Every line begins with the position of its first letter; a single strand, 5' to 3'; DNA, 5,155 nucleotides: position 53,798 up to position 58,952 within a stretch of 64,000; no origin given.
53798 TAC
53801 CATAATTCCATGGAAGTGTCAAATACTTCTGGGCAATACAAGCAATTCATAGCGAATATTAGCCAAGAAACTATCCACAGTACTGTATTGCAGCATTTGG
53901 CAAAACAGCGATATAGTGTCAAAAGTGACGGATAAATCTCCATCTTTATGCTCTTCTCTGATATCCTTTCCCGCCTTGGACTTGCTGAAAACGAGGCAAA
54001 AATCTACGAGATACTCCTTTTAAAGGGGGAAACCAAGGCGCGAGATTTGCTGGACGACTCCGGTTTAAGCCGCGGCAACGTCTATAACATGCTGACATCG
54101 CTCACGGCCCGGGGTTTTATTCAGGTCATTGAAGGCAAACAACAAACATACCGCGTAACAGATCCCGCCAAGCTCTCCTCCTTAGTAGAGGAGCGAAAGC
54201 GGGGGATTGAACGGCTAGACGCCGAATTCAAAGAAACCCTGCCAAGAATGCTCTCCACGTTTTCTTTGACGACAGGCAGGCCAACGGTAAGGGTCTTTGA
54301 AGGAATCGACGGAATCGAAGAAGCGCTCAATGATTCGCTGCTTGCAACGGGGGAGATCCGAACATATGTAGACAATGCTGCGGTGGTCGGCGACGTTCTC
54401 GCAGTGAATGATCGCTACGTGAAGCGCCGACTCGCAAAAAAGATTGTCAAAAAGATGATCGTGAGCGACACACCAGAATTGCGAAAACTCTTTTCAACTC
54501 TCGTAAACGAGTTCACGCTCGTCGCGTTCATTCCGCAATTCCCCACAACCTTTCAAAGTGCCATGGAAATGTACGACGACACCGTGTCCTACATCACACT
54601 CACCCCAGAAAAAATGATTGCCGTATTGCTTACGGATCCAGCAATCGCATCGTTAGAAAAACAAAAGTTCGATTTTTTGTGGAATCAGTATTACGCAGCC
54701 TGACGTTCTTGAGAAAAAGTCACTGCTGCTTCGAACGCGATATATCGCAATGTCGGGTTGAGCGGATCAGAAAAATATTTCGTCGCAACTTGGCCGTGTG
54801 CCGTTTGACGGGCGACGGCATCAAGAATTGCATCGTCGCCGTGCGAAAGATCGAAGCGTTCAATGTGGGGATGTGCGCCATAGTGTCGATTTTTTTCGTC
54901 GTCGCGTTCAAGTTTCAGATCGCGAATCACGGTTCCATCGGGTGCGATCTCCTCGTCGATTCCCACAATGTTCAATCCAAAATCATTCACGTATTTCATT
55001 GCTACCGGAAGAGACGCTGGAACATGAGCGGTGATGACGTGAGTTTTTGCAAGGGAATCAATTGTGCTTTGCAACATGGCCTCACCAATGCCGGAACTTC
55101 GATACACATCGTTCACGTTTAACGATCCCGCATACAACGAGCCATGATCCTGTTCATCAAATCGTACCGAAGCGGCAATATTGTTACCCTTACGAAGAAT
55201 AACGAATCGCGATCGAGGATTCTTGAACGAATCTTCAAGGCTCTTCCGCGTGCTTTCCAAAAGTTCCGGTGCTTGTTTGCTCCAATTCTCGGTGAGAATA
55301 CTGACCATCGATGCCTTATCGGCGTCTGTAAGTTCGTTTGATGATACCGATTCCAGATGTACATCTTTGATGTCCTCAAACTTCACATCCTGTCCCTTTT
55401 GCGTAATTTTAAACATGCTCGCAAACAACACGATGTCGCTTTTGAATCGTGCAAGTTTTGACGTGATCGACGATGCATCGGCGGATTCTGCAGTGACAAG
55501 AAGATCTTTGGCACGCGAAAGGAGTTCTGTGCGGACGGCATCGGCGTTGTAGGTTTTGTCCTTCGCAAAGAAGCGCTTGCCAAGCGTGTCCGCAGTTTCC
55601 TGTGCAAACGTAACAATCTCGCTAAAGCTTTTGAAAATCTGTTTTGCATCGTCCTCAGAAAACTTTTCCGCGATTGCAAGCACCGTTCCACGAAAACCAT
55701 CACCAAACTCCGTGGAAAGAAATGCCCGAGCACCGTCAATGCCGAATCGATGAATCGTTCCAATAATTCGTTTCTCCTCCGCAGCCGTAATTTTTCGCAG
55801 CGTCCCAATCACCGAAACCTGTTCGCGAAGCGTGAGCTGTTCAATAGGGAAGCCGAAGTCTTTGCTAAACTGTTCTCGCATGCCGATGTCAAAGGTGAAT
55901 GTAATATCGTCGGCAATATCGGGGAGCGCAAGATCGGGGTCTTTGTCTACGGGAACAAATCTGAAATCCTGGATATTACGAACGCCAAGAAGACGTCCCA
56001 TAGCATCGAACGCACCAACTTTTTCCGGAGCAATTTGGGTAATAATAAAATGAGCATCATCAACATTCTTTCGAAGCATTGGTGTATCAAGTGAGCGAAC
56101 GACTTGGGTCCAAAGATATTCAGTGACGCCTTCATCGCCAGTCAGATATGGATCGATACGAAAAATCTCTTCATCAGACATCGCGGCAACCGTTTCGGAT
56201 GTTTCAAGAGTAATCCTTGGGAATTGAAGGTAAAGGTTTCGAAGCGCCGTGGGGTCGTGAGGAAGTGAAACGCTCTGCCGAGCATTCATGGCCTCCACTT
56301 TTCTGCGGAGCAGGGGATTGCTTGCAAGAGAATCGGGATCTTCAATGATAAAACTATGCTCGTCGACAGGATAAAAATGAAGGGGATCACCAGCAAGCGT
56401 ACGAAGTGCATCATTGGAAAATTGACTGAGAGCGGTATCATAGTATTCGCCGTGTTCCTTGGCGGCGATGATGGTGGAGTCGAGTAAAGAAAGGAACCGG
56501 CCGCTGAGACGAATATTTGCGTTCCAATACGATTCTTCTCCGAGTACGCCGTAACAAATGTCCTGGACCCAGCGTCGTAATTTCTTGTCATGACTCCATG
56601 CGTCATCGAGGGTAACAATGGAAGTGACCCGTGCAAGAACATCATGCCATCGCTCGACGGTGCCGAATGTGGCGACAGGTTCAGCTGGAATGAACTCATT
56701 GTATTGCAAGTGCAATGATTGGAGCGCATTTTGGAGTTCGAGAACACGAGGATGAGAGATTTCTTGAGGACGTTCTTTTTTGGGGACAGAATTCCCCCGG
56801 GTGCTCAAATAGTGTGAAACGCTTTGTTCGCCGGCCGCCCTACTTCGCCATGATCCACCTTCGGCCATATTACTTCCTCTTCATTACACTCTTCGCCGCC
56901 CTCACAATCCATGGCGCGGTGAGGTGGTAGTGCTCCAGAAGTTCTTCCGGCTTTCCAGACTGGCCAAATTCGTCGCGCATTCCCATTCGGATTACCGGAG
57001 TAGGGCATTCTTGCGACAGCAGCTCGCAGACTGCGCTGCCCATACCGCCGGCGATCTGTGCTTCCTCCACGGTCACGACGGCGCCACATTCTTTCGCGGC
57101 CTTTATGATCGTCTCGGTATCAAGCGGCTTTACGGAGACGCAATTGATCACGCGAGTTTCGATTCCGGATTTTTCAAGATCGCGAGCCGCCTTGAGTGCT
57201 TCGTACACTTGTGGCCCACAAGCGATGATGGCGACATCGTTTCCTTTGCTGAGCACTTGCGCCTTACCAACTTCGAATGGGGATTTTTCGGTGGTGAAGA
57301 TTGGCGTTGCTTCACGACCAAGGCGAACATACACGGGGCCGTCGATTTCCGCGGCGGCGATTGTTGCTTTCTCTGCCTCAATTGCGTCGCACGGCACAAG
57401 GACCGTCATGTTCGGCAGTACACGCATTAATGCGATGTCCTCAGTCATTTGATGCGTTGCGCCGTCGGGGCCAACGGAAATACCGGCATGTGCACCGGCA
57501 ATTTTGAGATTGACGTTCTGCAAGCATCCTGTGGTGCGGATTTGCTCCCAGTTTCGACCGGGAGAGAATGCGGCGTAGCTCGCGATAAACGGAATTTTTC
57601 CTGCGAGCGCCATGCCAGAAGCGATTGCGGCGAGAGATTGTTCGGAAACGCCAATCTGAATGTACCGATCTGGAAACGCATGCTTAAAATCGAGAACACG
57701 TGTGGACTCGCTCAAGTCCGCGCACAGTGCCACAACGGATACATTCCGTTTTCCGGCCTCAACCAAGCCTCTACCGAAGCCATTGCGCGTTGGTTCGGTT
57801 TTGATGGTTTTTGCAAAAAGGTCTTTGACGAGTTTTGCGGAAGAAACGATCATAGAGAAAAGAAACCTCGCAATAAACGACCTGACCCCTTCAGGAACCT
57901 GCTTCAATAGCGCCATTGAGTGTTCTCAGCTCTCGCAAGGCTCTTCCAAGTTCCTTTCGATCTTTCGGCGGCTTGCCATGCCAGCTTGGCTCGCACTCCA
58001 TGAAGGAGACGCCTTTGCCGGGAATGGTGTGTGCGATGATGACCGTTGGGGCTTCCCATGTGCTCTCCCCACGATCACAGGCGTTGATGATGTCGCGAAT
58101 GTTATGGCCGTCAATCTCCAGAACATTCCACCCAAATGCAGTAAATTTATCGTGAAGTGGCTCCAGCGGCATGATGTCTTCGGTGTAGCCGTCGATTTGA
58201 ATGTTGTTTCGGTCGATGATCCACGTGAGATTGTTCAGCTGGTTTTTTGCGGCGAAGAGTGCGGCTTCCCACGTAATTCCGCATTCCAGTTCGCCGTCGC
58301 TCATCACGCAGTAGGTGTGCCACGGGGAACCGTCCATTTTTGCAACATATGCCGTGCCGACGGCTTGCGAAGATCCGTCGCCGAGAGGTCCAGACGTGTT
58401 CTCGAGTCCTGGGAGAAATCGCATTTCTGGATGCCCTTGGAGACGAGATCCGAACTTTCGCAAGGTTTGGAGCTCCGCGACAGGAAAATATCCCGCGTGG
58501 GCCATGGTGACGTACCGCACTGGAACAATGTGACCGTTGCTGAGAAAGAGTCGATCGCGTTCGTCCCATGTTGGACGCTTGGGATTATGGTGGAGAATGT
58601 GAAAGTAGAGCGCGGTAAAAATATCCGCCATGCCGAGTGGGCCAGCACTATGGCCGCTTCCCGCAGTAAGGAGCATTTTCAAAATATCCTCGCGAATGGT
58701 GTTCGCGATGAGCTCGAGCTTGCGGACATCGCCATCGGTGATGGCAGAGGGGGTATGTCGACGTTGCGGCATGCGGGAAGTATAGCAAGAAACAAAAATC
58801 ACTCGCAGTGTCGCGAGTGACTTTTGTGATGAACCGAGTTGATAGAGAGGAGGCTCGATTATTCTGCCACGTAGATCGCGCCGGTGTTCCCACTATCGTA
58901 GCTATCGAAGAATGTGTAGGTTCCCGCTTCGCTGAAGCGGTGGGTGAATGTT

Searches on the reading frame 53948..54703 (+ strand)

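Call 75: search_protein_families(library=pfam, proteins=[window:53948-54703:+], max_evalue=0.001)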
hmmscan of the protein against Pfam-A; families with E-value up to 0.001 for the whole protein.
window:53948-54703:+ (251 aa): 2 families
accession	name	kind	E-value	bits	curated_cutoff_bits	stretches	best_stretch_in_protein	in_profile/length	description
PF01978.25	TrmB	-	1.2e-17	63.9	25.6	1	7-73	1-67/68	Sugar-specific transcriptional regulator TrmB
PF09339.16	HTH_IclR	-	0.00017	21.7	22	1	30-59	20-49/52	IclR helix-turn-helix domain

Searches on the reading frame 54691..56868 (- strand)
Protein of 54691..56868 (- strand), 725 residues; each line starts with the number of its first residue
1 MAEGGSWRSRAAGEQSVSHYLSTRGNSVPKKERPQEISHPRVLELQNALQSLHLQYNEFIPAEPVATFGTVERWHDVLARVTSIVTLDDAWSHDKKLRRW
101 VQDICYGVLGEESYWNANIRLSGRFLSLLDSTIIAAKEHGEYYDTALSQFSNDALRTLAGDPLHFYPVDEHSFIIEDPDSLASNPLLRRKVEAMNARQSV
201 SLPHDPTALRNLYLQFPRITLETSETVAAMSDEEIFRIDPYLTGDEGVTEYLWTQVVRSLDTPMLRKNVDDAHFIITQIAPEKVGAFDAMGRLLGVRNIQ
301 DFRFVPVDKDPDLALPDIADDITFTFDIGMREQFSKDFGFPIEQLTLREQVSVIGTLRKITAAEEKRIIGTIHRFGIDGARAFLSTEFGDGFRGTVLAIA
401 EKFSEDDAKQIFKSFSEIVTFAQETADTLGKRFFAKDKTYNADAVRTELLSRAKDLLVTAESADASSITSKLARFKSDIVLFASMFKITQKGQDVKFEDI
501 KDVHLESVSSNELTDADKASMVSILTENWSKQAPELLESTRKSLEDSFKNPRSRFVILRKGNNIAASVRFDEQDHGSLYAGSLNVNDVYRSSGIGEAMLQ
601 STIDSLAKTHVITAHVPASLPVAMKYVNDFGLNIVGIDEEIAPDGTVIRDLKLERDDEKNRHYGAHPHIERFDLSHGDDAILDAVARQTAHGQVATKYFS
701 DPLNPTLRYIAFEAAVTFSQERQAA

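Call 9: search_protein_families(library=pfam, proteins=[window:54691-56868:-], max_evalue=0.01)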
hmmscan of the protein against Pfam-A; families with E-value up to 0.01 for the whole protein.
window:54691-56868:- (725 aa): 2 families
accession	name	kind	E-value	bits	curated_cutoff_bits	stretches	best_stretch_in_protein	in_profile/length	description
PF00583.31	Acetyltransf_1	-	6.9e-06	26.8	20.7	1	524-624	7-108/116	Acetyltransferase (GNAT) family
PF13673.13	Acetyltransf_10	-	0.0024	18.3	23.6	1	540-612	18-86/128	Acetyltransferase (GNAT) domain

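Call 42: find_encoding_contigs(protein=window:54691-56868:-, flank=10000, max_places=1)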
Protein window:54691-56868:- (725 aa): 2 contigs read that carry it; 1 place shown.
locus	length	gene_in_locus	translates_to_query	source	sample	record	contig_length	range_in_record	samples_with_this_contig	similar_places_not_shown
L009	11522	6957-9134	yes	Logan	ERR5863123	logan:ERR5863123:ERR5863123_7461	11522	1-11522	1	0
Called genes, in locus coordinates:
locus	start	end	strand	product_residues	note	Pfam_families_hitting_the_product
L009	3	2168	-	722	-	?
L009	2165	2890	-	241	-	-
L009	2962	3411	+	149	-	PF02502:LacAB_rpiB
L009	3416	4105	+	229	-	PF00834:Ribul_P_3_epim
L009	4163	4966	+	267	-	PF13473:Cupredoxin_1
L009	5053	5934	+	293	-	PF13292:DXP_synthase_N (weak), PF00456:Transketolase_N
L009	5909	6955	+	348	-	PF02779:Transket_pyr, PF02780:Transketolase_C, PF22613:Transketolase_C_1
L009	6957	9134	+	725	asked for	PF00583:Acetyltransf_1 (weak)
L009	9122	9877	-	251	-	PF01978:TrmB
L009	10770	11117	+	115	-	-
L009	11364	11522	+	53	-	?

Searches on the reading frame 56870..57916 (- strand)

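Call 9: search_protein_families(library=pfam, proteins=[window:56870-57916:-], max_evalue=0.01)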
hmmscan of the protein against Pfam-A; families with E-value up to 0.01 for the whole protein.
window:56870-57916:- (348 aa): 4 families
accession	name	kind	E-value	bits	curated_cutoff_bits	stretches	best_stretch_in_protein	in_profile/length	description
PF02779.29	Transket_pyr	-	1.6e-39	135.8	27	1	43-204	5-172/174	Transketolase, pyrimidine binding domain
PF02780.25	Transketolase_C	-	1.9e-34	118.6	25.9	1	217-335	1-122/124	Transketolase, C-terminal domain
PF22613.1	Transketolase_C_1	-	2.8e-08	34.4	27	1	224-333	10-113/113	Transketolase-like TK C-terminal domain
PF17147.9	PFOR_II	-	0.006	17.3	27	0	227-298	2-73/102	Pyruvate:ferredoxin oxidoreductase core domain II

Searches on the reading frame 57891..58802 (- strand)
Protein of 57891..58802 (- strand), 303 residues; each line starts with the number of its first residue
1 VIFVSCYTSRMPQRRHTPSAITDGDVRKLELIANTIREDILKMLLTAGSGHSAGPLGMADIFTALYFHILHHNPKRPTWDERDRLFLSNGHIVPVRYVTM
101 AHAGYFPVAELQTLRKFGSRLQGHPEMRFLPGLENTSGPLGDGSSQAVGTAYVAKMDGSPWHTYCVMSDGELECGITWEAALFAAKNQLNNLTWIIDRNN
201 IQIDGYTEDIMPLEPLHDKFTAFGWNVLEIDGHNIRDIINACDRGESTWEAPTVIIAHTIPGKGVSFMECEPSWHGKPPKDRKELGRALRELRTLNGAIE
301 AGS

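Call 75: search_protein_families(library=pfam, proteins=[window:57891-58802:-], max_evalue=0.001)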
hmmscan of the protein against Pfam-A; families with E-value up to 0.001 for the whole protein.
window:57891-58802:- (303 aa): 2 families
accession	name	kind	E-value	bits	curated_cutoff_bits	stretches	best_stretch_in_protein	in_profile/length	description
PF00456.26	Transketolase_N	-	8.4e-54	183.2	22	1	32-281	5-265/334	Transketolase, thiamine diphosphate binding domain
PF13292.11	DXP_synthase_N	-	3.4e-08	33.5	21.2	1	17-204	6-176/274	1-deoxy-D-xylulose-5-phosphate synthase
